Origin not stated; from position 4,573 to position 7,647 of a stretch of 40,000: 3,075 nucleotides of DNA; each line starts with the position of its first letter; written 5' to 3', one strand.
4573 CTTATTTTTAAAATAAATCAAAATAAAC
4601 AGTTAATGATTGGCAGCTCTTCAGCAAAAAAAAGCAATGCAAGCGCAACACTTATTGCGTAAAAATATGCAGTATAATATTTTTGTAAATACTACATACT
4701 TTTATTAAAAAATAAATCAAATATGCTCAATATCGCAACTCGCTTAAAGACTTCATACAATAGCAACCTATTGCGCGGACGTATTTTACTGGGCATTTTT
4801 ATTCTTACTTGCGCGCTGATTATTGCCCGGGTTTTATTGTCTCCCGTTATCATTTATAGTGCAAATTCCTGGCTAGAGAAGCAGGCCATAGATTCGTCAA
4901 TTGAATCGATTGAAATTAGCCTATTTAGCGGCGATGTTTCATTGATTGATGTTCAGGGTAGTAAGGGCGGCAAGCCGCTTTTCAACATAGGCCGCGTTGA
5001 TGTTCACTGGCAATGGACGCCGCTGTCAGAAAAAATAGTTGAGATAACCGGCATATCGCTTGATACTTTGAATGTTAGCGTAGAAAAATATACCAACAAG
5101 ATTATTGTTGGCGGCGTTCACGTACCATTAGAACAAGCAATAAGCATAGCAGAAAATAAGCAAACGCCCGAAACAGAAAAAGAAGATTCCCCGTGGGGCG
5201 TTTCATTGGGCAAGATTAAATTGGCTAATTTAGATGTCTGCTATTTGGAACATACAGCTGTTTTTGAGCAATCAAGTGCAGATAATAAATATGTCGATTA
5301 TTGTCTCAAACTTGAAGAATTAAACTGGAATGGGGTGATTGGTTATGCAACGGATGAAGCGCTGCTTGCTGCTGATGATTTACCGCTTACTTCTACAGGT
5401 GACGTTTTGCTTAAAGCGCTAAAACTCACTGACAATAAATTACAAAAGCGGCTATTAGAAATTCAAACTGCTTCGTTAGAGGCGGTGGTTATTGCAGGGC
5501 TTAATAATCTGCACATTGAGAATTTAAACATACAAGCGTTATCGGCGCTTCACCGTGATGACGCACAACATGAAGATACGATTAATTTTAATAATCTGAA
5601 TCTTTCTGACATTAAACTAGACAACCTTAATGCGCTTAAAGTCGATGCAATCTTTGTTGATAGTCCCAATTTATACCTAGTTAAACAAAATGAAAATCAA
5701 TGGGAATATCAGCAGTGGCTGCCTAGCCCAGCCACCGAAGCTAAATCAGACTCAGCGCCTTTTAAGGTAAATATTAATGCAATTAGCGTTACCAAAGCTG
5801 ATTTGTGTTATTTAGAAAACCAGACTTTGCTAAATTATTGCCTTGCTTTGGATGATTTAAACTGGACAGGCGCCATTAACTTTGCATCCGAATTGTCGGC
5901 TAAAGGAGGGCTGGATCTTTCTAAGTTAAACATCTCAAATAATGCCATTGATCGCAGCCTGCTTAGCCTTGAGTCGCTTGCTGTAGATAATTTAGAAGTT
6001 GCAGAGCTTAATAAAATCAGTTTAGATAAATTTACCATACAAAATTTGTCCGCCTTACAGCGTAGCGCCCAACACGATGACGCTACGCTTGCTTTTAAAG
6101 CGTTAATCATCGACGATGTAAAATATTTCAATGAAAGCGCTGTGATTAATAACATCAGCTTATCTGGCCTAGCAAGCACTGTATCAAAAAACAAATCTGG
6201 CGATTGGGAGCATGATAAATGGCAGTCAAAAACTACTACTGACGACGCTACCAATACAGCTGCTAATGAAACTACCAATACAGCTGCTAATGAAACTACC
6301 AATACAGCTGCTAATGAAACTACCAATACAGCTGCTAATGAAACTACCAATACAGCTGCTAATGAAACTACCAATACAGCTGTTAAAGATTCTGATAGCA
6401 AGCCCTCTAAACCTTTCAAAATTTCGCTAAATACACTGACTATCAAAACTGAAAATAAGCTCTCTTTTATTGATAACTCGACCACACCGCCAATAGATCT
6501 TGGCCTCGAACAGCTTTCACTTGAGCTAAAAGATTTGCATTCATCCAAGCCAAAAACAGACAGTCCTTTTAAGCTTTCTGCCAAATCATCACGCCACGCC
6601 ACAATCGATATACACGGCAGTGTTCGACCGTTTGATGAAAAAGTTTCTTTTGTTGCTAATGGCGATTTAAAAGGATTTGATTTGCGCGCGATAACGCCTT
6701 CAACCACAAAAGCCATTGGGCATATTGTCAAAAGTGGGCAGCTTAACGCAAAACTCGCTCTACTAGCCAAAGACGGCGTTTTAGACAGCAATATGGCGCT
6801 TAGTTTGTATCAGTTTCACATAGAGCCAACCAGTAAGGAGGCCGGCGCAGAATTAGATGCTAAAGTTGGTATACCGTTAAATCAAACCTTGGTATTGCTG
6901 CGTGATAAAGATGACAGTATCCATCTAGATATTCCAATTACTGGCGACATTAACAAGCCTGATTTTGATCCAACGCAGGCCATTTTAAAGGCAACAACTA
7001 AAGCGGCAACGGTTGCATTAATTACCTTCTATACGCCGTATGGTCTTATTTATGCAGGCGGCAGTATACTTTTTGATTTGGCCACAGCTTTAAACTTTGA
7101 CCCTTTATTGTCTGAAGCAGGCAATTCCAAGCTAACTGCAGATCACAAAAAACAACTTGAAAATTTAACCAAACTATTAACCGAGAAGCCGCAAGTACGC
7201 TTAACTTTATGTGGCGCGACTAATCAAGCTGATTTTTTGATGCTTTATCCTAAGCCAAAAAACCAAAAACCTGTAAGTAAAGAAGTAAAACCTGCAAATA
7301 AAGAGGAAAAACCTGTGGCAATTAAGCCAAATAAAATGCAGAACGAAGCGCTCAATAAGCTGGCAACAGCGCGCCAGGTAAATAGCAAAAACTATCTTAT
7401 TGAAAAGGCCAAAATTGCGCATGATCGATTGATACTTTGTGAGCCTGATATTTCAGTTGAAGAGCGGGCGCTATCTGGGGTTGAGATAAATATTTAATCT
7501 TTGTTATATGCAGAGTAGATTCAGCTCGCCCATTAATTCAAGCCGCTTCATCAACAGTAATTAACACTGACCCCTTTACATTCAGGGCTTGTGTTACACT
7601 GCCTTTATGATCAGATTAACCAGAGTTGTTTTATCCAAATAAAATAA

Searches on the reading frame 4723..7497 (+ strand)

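Call 64: search_protein_families(library=pfam, proteins=[window:4723-7497:+], max_evalue=0.00001)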
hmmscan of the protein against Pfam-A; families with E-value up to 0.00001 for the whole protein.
window:4723-7497:+ (924 aa): 1 family
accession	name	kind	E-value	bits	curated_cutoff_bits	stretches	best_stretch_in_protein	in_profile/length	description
PF05359.17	DUF748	-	2.8e-56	191.6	50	2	379-836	558-922/1037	Domain of Unknown Function (DUF748)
